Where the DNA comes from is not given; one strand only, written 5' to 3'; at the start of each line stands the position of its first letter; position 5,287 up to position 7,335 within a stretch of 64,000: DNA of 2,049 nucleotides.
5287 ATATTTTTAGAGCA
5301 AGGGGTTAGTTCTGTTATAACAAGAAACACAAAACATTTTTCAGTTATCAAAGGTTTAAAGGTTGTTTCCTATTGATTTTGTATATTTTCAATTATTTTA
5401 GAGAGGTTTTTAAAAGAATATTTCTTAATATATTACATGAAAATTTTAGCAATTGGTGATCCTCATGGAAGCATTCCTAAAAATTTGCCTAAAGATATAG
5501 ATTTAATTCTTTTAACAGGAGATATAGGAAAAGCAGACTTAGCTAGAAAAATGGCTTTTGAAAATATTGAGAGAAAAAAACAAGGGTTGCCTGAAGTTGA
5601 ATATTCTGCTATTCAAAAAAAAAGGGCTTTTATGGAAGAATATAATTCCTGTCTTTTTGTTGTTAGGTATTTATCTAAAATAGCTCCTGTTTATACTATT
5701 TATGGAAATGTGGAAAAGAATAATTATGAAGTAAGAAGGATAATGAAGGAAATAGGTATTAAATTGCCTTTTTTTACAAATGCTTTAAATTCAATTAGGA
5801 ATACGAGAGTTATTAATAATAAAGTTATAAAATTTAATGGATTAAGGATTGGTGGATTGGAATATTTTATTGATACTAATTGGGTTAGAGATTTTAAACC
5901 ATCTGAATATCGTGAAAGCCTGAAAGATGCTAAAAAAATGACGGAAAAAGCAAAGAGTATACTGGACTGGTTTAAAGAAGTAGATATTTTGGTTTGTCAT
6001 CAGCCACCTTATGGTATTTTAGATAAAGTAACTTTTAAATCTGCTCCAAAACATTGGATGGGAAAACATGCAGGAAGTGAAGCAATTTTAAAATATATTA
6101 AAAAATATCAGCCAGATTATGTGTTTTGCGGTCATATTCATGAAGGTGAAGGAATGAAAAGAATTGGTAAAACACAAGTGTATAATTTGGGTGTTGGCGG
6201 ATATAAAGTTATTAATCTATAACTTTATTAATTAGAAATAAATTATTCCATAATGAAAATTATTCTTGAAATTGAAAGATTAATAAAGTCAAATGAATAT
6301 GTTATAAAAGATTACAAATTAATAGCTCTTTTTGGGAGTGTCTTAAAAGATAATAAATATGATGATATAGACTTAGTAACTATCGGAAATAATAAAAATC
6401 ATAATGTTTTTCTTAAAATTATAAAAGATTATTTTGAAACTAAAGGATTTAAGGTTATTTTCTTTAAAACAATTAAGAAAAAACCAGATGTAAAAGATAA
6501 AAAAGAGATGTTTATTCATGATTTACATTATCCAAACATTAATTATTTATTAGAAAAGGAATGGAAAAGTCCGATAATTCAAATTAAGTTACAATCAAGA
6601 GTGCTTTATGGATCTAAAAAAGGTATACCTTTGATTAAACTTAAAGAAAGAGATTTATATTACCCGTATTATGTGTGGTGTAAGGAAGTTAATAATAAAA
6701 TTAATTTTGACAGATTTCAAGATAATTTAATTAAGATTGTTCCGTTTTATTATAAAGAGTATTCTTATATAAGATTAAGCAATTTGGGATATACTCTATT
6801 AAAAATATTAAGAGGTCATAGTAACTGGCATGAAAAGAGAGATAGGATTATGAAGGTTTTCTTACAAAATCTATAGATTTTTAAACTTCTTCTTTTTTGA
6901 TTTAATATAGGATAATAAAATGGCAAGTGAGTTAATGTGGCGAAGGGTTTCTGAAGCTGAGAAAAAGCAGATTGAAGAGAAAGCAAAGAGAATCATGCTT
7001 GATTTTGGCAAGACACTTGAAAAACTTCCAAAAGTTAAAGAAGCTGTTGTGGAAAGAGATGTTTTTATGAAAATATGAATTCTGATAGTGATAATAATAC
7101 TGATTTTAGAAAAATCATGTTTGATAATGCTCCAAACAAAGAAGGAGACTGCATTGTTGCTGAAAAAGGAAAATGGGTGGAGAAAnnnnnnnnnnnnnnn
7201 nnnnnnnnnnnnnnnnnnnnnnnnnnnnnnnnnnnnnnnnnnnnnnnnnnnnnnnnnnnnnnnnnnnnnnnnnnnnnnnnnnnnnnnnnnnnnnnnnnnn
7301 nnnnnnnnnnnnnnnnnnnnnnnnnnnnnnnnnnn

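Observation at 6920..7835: gatC split by a frameshift in an A-run, and separated from gatA by two small paralogous genes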

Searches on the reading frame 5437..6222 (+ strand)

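Call 27: search_protein_families(library=pfam, proteins=[window:5437-6222:+], max_evalue=0.001)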
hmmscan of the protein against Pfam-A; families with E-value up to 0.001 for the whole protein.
window:5437-6222:+ (261 aa): 3 families
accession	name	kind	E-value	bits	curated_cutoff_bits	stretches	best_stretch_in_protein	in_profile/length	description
PF00149.33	Metallophos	-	8.9e-15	56.1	21.5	1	1-236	1-190/191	Calcineurin-like phosphoesterase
PF12850.12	Metallophos_2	-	3.2e-09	37.4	27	1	73-252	39-133/154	Calcineurin-like phosphoesterase superfamily domain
PF14582.11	Metallophos_3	-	2.2e-07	30.9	28.2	1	162-260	154-248/259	Metallophosphoesterase, calcineurin superfamily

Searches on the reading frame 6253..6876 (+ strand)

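Call 27: search_protein_families(library=pfam, proteins=[window:6253-6876:+], max_evalue=0.001)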
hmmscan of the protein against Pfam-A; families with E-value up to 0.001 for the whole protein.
window:6253-6876:+ (207 aa): 0 families

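Call 101: search_protein_families(library=pfam, proteins=[window:6253-6876:+], max_evalue=0.01)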
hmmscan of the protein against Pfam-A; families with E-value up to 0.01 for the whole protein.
window:6253-6876:+ (207 aa): 1 family
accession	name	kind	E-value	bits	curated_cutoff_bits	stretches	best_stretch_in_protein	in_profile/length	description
PF18765.7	Polbeta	-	0.0058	17.2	26.9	0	20-63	12-58/93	Polymerase beta, Nucleotidyltransferase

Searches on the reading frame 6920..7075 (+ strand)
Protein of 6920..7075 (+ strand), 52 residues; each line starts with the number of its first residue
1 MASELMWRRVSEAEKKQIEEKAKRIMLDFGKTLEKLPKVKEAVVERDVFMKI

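Call 7: search_protein_families(library=pfam, proteins=[window:6920-7075:+], max_evalue=10)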
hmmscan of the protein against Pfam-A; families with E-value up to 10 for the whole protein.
seq(52 aa): 2 families
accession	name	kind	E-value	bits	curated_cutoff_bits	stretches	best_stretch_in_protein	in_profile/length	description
PF21983.2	NikA-like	-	0.0073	16.9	27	1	9-26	10-27/72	Mobilization protein NikA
PF09011.16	HMG_box_2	-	0.032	15.3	22.4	1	6-32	41-67/72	HMG-box domain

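Call 8: search_protein_families(library=ncbifam, proteins=[window:6920-7075:+], max_evalue=10)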
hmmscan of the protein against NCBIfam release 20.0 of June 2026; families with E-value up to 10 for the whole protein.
seq(52 aa): 0 families

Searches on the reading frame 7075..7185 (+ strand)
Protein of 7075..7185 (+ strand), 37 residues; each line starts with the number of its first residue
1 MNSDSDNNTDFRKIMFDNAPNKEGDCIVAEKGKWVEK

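Call 7: search_protein_families(library=pfam, proteins=[window:7075-7185:+], max_evalue=10)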
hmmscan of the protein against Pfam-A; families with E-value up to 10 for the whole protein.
seq(37 aa): 1 family
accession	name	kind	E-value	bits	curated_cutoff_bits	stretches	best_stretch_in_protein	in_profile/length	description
PF08120.16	Toxin_32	-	0.16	12.3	25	1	18-33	14-29/35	Tamulustoxin family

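Call 8: search_protein_families(library=ncbifam, proteins=[window:7075-7185:+], max_evalue=10)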
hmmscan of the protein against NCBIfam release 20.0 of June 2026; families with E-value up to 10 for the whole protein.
seq(37 aa): 2 families
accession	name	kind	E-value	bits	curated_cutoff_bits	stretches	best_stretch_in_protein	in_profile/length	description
NF000681.0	PRK00034.3-1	equivalog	4.1e-06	26.8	64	1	6-35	48-77/78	Asp-tRNA(Asn) amidotransferase subunit GatC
TIGR01827.1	gatC_rel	hypoth_equivalog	3.3e-05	23.9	52.1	1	6-35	43-72/73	putative Asp-tRNA(Asn)/Glu-tRNA(Gln) amidotransferase, subunit C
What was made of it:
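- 7075..7188 (+): gatC 3' fragment (37 codons in the shifted frame) carrying the NAP........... C-terminal motif. Matches the C-terminal part of NF000681 (E 4e-6) and TIGR01827 (E 3e-5) (call 8).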

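Call 92: find_encoding_contigs(protein=window:7075-7185:+, flank=2000, max_places=6)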
Protein seq(37 aa) (37 aa): no gene with exactly this product is on record in the collection.
